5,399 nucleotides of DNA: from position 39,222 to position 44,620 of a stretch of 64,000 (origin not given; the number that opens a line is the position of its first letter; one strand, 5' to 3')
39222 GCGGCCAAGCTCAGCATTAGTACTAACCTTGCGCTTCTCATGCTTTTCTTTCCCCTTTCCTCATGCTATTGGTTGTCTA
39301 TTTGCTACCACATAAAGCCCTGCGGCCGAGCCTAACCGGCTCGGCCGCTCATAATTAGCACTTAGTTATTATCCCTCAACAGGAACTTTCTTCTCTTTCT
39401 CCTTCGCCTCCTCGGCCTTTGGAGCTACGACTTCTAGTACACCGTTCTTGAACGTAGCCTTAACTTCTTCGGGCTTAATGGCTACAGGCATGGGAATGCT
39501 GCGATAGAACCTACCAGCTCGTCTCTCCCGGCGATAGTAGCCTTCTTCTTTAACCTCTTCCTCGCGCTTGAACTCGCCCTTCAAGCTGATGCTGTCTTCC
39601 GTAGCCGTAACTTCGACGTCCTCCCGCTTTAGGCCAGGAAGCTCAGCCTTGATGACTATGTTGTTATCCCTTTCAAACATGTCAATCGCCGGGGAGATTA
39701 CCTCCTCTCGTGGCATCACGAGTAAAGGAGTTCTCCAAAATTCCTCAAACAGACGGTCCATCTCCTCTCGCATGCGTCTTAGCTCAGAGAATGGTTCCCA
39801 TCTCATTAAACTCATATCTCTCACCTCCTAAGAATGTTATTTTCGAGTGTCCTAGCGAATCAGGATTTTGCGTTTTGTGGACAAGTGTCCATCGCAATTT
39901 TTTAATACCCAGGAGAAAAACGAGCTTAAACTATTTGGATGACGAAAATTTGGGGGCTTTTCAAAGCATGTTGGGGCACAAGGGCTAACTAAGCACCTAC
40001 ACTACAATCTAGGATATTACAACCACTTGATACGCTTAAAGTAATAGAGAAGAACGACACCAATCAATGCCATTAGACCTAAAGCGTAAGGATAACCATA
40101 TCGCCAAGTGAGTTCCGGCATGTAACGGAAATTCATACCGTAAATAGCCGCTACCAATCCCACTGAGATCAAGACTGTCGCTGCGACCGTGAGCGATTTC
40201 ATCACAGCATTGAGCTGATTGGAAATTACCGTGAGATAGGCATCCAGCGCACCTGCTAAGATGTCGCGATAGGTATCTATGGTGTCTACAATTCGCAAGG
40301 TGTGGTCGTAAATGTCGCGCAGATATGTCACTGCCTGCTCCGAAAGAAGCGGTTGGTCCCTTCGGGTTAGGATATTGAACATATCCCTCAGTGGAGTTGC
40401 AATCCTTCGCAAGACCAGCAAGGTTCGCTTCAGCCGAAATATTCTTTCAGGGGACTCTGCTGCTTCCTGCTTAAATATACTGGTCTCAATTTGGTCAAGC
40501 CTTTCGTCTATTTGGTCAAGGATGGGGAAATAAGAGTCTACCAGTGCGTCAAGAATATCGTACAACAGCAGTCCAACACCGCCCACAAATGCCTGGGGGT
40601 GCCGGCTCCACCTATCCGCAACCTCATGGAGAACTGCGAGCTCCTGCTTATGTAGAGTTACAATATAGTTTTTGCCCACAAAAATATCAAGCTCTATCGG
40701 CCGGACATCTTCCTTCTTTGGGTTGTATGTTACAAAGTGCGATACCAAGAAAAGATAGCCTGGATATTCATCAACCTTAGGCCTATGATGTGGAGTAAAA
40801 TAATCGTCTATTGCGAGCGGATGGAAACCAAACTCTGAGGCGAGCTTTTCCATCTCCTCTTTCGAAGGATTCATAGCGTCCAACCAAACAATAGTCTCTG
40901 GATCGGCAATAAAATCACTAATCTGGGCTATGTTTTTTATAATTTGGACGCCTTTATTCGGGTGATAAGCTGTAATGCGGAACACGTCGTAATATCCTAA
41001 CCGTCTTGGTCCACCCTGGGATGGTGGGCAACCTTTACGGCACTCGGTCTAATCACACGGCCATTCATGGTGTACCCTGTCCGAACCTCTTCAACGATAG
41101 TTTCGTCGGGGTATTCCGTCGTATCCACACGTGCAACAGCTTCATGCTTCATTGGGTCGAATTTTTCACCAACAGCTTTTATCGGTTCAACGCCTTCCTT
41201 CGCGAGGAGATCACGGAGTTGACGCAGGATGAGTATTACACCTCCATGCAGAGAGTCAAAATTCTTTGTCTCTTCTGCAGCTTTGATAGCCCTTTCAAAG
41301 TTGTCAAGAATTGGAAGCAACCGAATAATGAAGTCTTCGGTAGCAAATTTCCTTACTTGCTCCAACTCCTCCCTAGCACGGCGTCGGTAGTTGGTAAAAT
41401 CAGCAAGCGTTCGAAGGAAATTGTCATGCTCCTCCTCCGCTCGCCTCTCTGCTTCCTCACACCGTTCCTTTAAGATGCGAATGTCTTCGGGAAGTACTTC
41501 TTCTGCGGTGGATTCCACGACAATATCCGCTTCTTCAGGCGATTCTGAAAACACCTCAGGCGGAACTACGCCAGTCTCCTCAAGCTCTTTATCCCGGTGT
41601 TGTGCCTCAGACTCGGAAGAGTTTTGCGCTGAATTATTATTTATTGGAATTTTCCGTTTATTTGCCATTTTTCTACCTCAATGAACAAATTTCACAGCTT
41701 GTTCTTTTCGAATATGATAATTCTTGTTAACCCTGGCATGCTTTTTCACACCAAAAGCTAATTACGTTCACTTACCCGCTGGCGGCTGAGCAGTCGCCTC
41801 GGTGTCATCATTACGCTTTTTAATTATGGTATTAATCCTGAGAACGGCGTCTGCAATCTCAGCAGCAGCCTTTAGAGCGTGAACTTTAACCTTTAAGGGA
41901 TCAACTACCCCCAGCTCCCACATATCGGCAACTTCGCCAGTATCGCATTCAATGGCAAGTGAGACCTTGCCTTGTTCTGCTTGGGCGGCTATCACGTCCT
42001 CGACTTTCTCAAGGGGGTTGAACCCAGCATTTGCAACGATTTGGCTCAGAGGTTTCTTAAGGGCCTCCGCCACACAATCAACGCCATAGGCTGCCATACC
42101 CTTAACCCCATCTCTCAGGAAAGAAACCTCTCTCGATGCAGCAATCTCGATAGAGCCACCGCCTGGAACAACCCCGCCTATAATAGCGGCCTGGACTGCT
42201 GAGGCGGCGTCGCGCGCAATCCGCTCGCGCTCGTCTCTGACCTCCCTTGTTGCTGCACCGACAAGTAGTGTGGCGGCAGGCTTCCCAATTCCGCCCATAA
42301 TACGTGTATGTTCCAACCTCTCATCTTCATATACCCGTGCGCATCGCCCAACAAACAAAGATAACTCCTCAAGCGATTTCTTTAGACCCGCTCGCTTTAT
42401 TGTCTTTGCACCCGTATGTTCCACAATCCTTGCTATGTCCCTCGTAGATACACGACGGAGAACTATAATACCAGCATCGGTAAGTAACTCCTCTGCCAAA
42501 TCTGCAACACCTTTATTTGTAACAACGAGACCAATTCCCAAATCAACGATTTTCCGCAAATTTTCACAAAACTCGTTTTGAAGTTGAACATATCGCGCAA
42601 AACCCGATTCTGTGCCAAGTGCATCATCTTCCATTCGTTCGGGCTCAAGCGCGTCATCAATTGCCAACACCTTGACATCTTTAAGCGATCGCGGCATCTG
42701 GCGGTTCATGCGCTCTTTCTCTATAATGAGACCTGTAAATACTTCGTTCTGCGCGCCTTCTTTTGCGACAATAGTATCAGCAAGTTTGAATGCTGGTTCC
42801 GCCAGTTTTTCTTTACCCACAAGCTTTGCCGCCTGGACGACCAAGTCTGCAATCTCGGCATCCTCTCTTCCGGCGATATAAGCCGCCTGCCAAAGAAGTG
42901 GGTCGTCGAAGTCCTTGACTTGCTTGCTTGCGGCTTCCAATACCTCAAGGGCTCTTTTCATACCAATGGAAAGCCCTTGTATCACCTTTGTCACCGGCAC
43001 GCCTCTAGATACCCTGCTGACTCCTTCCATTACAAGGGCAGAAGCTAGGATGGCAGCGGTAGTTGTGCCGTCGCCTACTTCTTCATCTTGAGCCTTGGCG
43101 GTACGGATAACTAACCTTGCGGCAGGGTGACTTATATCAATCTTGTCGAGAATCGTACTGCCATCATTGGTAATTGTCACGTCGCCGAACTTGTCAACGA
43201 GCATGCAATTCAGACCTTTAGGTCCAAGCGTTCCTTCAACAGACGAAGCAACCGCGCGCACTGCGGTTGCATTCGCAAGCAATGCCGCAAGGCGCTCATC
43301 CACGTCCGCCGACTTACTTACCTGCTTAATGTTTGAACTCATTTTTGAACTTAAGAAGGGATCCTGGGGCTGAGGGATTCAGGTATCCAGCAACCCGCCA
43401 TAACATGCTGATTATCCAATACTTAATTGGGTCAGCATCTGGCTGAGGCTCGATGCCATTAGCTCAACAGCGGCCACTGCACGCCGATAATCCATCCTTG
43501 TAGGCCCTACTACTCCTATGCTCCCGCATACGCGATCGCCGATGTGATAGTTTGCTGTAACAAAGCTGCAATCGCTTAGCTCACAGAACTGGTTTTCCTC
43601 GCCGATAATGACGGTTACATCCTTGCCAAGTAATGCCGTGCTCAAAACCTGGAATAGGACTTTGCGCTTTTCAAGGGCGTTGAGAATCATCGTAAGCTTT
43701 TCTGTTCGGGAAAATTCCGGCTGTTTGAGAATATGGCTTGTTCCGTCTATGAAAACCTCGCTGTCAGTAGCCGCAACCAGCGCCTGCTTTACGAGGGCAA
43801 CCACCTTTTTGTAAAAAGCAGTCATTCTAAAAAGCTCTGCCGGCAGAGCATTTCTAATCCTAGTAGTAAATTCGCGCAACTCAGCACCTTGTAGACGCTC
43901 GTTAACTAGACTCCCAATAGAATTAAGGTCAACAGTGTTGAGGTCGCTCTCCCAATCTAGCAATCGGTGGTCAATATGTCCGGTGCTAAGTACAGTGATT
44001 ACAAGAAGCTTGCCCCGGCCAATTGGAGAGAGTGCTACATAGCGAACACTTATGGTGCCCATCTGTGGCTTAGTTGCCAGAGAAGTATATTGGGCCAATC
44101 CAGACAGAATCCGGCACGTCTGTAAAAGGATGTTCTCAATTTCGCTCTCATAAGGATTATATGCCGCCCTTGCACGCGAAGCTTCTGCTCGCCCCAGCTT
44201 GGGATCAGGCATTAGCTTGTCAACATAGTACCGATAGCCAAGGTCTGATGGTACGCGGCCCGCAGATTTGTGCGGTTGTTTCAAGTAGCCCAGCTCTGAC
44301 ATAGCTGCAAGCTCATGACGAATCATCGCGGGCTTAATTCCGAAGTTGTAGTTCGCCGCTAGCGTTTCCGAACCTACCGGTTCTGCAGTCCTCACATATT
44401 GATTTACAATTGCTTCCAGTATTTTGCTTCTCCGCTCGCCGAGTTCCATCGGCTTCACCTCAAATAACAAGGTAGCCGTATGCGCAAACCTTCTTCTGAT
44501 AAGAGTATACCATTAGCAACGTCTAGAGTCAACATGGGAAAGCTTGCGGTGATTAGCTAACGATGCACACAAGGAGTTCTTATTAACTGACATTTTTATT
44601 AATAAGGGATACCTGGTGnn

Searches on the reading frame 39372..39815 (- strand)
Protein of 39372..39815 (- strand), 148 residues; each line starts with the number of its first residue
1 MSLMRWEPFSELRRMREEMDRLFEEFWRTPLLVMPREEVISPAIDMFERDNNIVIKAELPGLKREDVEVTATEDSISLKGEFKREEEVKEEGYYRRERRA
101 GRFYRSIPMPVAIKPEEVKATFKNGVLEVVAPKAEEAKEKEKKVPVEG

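Call 35: find_related_loci(query=window:39372-39815:-, collection=metagenome_contigs, flank=3000)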
Query window:39372-39815:- (148 aa) in metagenome_contigs; peptide patterns used: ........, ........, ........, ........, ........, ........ (x = any residue, [..] = any of these).
600 stretches matched a pattern (row limit reached: there are more); 16 encode a relative of the query (tblastn E <= 1e-3); 16 distinct loci.
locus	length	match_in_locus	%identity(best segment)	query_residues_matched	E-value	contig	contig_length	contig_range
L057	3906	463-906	72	1-148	1e-69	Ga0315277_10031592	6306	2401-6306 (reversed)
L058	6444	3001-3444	73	1-148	8e-71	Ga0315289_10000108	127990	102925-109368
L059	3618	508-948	69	1-148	3e-52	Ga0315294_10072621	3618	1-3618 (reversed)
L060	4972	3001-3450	45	1-143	3e-38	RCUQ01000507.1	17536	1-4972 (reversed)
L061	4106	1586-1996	44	1-135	9e-37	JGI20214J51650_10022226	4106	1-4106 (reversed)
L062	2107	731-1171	43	1-144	3e-35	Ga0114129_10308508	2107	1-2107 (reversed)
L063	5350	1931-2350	39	1-138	7e-32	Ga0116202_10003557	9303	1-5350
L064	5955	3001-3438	36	1-144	9e-31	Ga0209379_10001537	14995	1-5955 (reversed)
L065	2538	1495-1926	39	1-146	2e-30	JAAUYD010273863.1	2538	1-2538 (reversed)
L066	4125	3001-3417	37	1-138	2e-29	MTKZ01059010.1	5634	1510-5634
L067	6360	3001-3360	44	21-144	8e-29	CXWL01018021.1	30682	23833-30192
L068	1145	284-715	35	1-146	6e-25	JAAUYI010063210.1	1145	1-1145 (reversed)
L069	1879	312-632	36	1-104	1e-19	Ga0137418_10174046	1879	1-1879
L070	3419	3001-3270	29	42-147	8e-15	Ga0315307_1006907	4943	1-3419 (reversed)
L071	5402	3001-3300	33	43-146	1e-13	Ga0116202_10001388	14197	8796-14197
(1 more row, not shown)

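Call 64: search_protein_families(library=pfam, proteins=[window:39372-39815:-], max_evalue=0.001)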
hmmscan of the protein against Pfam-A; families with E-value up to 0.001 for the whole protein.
window:39372-39815:- (148 aa): 2 families
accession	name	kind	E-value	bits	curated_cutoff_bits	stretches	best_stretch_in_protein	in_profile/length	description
PF00011.27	HSP20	-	1.3e-21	77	20.8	1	46-146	2-101/102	Hsp20/alpha crystallin family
PF17886.7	ArsA_HSP20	-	1.2e-07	31.6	22.5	1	50-129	1-61/63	HSP20-like domain found in ArsA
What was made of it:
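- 39372..39815 (-): hsp20 (148 aa), a co-member of the putative regulon. Pfam HSP20 E 1.3e-21 (call 64).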

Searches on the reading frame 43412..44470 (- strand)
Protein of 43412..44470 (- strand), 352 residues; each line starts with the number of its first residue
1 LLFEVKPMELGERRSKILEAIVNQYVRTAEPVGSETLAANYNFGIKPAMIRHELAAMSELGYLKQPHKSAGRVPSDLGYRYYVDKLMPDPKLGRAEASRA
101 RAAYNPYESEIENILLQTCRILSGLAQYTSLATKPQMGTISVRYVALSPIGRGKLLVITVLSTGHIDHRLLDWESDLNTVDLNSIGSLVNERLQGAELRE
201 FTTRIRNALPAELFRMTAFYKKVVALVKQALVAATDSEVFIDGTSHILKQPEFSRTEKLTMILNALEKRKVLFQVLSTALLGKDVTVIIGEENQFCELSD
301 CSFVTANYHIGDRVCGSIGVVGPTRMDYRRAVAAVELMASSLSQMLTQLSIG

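Call 64: search_protein_families(library=pfam, proteins=[window:43412-44470:-], max_evalue=0.001)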
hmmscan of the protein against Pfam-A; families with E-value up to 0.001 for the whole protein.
window:43412-44470:- (352 aa): 1 family
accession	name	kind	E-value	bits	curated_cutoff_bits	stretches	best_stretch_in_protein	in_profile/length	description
PF01628.27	HrcA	-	5.1e-59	200.3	22.2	1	112-332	1-215/215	HrcA protein C terminal domain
